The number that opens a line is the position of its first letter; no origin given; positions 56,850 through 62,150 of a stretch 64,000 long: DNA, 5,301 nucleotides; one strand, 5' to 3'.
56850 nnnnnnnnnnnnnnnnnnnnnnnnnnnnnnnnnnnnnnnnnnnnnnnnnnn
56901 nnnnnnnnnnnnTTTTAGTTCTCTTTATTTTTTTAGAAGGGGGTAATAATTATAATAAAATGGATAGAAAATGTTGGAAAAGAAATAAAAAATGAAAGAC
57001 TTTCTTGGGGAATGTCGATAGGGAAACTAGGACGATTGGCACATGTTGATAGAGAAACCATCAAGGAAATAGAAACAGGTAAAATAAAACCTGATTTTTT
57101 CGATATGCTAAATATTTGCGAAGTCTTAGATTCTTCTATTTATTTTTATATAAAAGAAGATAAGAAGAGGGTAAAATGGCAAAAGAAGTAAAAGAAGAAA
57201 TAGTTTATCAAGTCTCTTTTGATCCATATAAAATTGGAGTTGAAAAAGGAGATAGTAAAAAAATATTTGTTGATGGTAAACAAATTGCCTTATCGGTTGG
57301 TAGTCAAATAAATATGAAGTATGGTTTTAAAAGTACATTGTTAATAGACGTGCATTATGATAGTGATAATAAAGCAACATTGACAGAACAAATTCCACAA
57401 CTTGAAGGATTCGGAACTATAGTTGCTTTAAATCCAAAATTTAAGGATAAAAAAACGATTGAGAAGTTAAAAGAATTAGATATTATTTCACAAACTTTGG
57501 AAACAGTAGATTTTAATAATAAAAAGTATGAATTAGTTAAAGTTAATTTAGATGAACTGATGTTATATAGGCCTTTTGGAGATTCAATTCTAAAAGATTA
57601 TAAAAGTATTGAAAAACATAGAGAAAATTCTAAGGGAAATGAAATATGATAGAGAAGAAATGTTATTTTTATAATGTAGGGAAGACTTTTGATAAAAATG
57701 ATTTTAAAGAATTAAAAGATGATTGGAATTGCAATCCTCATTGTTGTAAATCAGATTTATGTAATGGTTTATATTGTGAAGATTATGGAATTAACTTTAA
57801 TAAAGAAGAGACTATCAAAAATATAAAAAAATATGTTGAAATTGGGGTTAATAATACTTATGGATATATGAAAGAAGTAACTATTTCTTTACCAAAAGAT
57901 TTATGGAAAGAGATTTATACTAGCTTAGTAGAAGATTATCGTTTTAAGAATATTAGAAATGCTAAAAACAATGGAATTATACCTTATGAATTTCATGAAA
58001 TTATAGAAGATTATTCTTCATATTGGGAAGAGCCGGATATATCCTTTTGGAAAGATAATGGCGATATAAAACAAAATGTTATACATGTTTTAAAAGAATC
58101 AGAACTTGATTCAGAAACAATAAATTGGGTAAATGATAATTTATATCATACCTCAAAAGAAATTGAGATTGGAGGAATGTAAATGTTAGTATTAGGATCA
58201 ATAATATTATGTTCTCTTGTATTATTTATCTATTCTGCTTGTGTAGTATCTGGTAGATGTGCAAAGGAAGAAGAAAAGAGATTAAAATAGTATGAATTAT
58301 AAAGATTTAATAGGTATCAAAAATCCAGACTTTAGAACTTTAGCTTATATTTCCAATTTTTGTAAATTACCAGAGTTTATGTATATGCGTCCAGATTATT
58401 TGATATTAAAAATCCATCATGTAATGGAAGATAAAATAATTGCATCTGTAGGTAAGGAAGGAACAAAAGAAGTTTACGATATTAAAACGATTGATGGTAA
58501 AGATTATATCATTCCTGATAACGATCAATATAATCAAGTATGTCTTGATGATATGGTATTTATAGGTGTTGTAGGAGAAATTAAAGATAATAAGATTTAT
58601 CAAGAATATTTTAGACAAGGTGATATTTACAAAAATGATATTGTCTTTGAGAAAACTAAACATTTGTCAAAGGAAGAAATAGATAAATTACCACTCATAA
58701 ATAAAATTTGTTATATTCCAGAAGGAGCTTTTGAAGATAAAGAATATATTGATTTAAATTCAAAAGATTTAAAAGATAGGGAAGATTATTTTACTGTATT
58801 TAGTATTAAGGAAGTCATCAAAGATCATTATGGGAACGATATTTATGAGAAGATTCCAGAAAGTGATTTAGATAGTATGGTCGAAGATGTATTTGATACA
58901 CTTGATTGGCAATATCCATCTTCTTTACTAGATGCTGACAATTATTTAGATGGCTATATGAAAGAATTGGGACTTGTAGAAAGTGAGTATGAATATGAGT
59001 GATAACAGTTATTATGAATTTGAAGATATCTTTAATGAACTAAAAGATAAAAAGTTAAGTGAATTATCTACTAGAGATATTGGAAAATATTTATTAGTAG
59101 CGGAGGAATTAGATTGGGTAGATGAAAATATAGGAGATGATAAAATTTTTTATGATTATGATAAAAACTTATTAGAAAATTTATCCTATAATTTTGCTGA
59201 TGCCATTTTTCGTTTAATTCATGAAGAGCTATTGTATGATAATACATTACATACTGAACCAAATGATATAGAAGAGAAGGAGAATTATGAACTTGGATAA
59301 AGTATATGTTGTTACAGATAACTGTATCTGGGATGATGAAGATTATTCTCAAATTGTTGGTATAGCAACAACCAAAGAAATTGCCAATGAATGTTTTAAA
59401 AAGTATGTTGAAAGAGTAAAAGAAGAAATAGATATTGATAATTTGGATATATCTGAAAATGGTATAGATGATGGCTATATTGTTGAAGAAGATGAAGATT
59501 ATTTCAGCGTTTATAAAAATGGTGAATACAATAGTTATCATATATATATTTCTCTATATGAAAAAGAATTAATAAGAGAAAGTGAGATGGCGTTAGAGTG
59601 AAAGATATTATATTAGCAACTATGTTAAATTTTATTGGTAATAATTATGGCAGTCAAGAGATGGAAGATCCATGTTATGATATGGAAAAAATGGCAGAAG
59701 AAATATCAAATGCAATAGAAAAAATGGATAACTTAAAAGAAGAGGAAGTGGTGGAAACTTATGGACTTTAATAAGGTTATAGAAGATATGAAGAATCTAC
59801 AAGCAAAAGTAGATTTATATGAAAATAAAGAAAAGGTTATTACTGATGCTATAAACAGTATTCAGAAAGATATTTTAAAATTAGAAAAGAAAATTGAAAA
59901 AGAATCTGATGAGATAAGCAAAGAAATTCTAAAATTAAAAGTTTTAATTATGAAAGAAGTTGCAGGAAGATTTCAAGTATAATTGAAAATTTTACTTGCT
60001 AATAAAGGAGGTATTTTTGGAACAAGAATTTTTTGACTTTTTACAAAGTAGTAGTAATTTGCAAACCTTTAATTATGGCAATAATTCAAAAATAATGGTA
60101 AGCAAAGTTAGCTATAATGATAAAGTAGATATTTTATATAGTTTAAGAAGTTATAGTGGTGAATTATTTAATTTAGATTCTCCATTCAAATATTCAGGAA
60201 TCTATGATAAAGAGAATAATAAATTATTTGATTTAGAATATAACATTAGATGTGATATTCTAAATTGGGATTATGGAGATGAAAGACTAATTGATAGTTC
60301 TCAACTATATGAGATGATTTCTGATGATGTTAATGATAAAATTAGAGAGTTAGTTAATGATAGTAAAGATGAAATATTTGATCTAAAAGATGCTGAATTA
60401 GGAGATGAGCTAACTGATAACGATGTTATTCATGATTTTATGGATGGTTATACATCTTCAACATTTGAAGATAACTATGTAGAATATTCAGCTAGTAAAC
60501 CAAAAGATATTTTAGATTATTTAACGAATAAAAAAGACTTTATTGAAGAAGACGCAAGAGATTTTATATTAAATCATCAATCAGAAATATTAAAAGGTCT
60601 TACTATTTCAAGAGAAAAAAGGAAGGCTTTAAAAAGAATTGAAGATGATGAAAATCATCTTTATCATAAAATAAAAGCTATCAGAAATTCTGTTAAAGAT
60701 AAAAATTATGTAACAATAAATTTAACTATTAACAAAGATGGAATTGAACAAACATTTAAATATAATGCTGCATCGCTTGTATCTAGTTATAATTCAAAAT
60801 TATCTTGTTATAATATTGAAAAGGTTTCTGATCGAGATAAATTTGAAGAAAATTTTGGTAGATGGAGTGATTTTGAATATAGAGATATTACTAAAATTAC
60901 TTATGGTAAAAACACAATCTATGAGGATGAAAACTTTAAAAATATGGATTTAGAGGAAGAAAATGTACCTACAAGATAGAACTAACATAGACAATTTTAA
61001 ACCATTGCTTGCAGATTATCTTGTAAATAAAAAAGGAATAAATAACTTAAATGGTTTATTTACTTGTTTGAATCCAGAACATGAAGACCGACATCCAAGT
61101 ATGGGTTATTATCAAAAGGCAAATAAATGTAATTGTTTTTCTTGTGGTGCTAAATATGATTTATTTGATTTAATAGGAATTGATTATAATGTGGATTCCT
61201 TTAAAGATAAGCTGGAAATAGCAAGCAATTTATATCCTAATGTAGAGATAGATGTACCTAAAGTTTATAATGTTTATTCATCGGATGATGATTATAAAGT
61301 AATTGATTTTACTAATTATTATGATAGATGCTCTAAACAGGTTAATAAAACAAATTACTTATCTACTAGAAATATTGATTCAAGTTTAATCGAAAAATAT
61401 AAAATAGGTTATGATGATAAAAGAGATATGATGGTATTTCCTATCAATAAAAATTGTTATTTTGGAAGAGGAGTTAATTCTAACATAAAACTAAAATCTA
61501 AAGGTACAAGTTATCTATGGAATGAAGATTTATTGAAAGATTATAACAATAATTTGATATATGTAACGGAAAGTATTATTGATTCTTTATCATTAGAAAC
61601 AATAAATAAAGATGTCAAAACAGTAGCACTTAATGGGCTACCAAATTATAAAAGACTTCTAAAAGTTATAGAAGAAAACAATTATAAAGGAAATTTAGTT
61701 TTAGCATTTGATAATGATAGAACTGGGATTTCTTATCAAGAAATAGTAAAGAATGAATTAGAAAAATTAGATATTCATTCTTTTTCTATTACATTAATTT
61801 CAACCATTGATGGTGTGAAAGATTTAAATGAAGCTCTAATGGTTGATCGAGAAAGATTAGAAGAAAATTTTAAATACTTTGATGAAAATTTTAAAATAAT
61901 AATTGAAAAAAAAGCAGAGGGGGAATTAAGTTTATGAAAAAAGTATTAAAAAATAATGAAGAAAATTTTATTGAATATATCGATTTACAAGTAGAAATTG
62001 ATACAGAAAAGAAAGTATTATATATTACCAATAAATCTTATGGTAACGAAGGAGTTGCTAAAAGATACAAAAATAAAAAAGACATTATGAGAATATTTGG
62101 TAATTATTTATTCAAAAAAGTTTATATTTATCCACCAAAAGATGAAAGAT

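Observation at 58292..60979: Run of strongly acidic small proteins between the T4SS and primase genes: anti-restriction/anti-defence candidates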

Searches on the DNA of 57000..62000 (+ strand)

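Call 6: search_dna_similar(query=window:57000-62000:+, collection=plasmids, mode=near)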
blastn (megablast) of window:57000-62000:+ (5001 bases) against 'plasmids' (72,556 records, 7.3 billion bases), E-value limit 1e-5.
No match.

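Call 7: search_dna_similar(query=window:57000-62000:+, collection=phages, mode=near)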
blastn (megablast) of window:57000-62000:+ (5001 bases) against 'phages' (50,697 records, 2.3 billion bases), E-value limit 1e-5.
No match.

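Call 62: search_dna_similar(query=window:58292-59768:+, collection=plasmids, mode=distant, max_evalue=0.001)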
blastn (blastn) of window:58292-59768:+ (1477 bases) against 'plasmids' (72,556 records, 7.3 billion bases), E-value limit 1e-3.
Records with a match: 2; places in all: 2; records where one place covers at least 80% of the query: 0.
Best place of each record, by identity: 80-90% 2.
By first word of the organism name: Bacillus 2.
By predicted mobility (MOB-suite, as given by PLSDB): non-mobilizable 2.
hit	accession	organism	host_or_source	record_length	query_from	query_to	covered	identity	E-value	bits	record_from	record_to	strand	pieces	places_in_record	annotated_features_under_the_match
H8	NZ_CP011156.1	Bacillus cereus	cell culture,vomit of food poisoning ...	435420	1420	1469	3%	84.0%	2e-4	55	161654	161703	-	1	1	aminotransferase class III-fold pyridoxal phosphate-dependent enzyme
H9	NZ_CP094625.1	Bacillus thuringiensis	whole organism,soil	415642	1420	1469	3%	84.0%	2e-4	55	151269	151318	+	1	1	aminotransferase class III-fold pyridoxal phosphate-dependent enzyme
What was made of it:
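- Tried and rejected: Megablast and blastn of the region against plasmids and phages: nothing meaningful (calls 6, 7, 62).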

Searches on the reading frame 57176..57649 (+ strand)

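Call 5: search_protein_families(library=pfam, proteins=[window:57176-57649:+], max_evalue=1)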
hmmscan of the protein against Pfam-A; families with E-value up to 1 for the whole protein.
window:57176-57649:+ (157 aa): 1 family
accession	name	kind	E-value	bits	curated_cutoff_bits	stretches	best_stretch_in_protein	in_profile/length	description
PF00925.25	GTP_cyclohydro2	-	0.076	13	23.3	1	68-117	67-116/165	GTP cyclohydrolase II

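Call 8: search_protein_families(library=phrogs, proteins=[window:57176-57649:+], max_evalue=0.1)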
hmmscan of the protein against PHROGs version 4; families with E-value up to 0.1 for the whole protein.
window:57176-57649:+ (157 aa): 1 family
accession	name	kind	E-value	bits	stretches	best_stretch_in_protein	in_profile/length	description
phrog_14243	-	unknown function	0.092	14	0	42-124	7-88/146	-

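Call 9: search_protein_families(library=ncbifam, proteins=[window:57176-57649:+], max_evalue=0.1)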
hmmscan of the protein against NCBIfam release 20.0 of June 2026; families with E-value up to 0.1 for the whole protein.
window:57176-57649:+ (157 aa): 0 families

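Call 10: search_protein_families(library=padloc, proteins=[window:57176-57649:+], max_evalue=0.1)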
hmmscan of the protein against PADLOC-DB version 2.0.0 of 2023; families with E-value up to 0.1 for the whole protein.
window:57176-57649:+ (157 aa): 0 families

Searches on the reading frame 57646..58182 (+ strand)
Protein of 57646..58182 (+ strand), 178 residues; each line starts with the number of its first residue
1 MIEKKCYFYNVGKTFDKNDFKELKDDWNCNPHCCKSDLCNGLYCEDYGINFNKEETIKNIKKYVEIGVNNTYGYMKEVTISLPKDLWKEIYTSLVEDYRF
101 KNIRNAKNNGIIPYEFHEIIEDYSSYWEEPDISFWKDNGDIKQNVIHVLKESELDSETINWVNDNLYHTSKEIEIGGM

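Call 5: search_protein_families(library=pfam, proteins=[window:57646-58182:+], max_evalue=1)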
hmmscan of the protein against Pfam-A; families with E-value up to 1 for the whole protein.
window:57646-58182:+ (178 aa): 2 families
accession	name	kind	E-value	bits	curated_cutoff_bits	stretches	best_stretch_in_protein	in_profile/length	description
PF22762.1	NrS1-pol-like_tail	-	0.2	12.2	27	0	91-120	28-57/100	NrS-1 polymerase-like, tail domain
PF24406.1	nSTAND_NTPase4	-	0.23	12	27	0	42-59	14-31/58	Novel STAND NTPase 4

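Call 8: search_protein_families(library=phrogs, proteins=[window:57646-58182:+], max_evalue=0.1)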
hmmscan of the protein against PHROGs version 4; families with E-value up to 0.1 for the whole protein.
window:57646-58182:+ (178 aa): 0 families

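Call 9: search_protein_families(library=ncbifam, proteins=[window:57646-58182:+], max_evalue=0.1)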
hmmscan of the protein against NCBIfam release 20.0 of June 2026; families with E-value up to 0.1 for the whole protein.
window:57646-58182:+ (178 aa): 0 families

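Call 10: search_protein_families(library=padloc, proteins=[window:57646-58182:+], max_evalue=0.1)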
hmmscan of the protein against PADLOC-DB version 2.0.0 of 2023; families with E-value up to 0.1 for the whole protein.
window:57646-58182:+ (178 aa): 0 families
